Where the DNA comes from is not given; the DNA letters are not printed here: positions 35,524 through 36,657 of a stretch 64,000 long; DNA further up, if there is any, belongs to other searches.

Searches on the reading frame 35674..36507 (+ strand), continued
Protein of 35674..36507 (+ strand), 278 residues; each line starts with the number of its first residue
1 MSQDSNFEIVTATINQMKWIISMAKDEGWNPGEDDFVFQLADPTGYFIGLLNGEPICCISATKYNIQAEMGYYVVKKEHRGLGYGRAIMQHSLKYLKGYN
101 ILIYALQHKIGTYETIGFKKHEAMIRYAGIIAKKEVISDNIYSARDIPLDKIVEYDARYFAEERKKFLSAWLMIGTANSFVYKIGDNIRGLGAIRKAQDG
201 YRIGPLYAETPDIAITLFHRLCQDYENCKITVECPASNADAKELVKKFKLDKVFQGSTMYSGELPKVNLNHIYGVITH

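Call 67: find_related_loci(query=A3, collection=genome_contigs, flank=3000)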
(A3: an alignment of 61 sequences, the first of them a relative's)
Query A3 (278 aa) in genome_contigs; peptide patterns used: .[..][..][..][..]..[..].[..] (x = any residue, [..] = any of these).
600 stretches matched a pattern (row limit reached: there are more); 595 encode a relative of the query (tblastn E <= 1e-3); the best 80 are kept; 80 distinct loci.
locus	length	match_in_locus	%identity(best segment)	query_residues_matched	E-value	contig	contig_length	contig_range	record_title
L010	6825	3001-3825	38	7-277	4e-60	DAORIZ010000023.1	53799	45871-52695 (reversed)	MAG TPA_asm: Burkholderiales bacterium isolate AMR_MDS_5564 NODE_81_length_53799_cov_24.655645, whole genome shotgun seq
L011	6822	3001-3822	38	4-277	9e-60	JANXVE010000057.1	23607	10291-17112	MAG: Chamaesiphon sp. 341R_metabat_111 341R_k141_454830, whole genome shotgun sequence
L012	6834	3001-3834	39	3-277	1e-57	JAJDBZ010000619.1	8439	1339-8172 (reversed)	MAG: Candidatus Omnitrophota bacterium isolate OFTM149 OFTM149_618, whole genome shotgun sequence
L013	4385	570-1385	37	7-277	2e-57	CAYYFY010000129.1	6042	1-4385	MAG TPA_asm: uncultured Eubacteriales bacterium isolate SRP220891_co1_478 genome assembly, contig: NODE_26110_length_604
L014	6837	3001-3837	33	3-277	1e-54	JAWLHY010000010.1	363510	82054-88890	MAG: Armatimonadota bacterium isolate 30dZY2.bin.9 NODE_61_length_363510_cov_15.361695, whole genome shotgun sequence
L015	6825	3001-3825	38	3-277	3e-54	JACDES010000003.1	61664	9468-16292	MAG: Parachlamydiaceae bacterium isolate MGR_bin366 SD2903_NODE_26_length_61664_cov_3.182199, whole genome shotgun seque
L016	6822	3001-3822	36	4-277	9e-54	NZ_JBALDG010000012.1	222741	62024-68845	MAG: Nostoc sp. isolate P14264 bin 5 NODE_36_length_222741_cov_58.997992, whole genome shotgun sequence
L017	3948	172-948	38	21-277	1e-52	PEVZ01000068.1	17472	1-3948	MAG: Candidatus Roizmanbacteria bacterium CG06_land_8_20_14_3_00_34_14 CG06_land_8_20_14_3.00_150_scaffold_6146_c, whole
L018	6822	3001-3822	34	6-277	4e-52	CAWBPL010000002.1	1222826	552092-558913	MAG: Candidatus Gottesmanbacteria bacterium isolate MFD01476.bin.2.135 genome assembly, contig: contig_74641, whole geno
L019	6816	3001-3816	34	6-277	1e-51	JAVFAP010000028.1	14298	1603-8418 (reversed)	MAG: bacterium isolate BF4_94 NODE_13288_length_14298_cov_3.247407_Biofilm4, whole genome shotgun sequence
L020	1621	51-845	37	24-277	1e-52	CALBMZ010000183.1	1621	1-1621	MAG TPA_asm: uncultured Alcaligenaceae bacterium isolate ERR2206780_bin.99_CONCOCT_v1.1_MAG genome assembly, contig: ERZ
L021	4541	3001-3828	34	5-277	4e-51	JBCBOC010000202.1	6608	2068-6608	MAG: Cyanobacteria bacterium J06632_22 k141_463776_length_6608_cov_27.0000, whole genome shotgun sequence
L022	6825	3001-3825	34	5-277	6e-51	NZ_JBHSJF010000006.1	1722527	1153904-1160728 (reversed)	Flaviflagellibacter deserti strain CGMCC 1.16444 velvet_auto_105_6, whole genome shotgun sequence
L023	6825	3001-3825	35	7-277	8e-51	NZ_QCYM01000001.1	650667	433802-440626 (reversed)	Labrenzia sp. 011 NODE_1_length_650667_cov_25.3047, whole genome shotgun sequence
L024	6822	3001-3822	36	5-277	5e-51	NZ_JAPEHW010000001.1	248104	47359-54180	Pseudoalteromonas sp. G4 NODE_1_length_248867_cov_174.556500, whole genome shotgun sequence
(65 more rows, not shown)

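Call 73: find_related_loci(query=A2, collection=viral_contigs, flank=5000)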
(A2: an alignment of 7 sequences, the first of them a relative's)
Query A2 (278 aa) in viral_contigs; peptide patterns used: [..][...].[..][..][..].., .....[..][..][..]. (x = any residue, [..] = any of these).
166 stretches matched a pattern, but none encodes a relative of the query by tblastn (E <= 1e-3).

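Call 74: find_related_loci(query=A2, collection=metagenome_contigs, flank=8000)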
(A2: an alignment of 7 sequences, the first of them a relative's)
Query A2 (278 aa) in metagenome_contigs; peptide patterns used: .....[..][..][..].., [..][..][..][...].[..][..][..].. (x = any residue, [..] = any of these).
154 stretches matched a pattern; 90 encode a relative of the query (tblastn E <= 1e-3); the best 80 are kept; 80 distinct loci.
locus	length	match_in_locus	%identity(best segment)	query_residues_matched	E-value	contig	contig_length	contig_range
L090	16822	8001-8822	36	7-277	4e-56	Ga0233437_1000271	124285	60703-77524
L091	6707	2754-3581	36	5-277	1e-52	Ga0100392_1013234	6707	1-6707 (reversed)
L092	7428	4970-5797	36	5-277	1e-52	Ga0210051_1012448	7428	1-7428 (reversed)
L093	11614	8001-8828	36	5-277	1e-52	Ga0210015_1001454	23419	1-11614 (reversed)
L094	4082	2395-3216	34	7-277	3e-52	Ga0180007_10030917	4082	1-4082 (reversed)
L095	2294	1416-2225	35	11-277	2e-51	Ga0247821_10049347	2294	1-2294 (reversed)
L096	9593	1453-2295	35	1-277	1e-50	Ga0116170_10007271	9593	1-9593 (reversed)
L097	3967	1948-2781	35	4-277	1e-50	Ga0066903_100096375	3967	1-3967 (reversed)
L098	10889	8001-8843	35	1-277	3e-50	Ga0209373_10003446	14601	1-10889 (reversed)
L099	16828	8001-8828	36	5-277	9e-50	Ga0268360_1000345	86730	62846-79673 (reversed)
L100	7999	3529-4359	32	4-277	1e-49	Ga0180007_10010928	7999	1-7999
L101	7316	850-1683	34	3-277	3e-49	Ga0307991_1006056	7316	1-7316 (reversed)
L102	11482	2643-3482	33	1-277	8e-49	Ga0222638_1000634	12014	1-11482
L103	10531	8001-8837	34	1-277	8e-49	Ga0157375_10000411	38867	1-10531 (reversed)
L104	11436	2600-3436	33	1-277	3e-48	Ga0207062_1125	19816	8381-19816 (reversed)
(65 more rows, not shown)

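Call 81: search_protein_families(library=padloc, proteins=[window:35674-36507:+], max_evalue=0.01)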
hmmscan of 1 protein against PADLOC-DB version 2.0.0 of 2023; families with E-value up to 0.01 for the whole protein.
window:35674-36507:+ (278 aa): 0 families

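Call 82: search_protein_families(library=pfam, alignment_id=A2, max_evalue=0.00001)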
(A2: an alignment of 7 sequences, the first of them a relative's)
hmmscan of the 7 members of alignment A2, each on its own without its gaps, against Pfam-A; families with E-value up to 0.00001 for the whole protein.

A. member 1, P0001 (278 aa): 4 families
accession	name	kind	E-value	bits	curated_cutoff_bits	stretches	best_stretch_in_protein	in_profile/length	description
PF18014.7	Acetyltransf_18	-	4.3e-29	101.2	22.7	1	152-274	1-124/124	Acetyltransferase (GNAT) domain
PF00583.31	Acetyltransf_1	-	3.2e-11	44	20.7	1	16-118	3-116/116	Acetyltransferase (GNAT) family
PF13508.13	Acetyltransf_7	-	7.8e-08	33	27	1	46-120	5-84/84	Acetyltransferase (GNAT) domain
PF13673.13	Acetyltransf_10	-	5.1e-07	30.2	23.6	0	66-131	52-120/128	Acetyltransferase (GNAT) domain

B. families by the number of members that match (of 7 scanned): 4 families
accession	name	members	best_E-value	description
PF18014.7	Acetyltransf_18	7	4.3e-29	Acetyltransferase (GNAT) domain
PF00583.31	Acetyltransf_1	7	3.9e-14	Acetyltransferase (GNAT) family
PF13508.13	Acetyltransf_7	6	1.1e-10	Acetyltransferase (GNAT) domain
PF13673.13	Acetyltransf_10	4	2e-08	Acetyltransferase (GNAT) domain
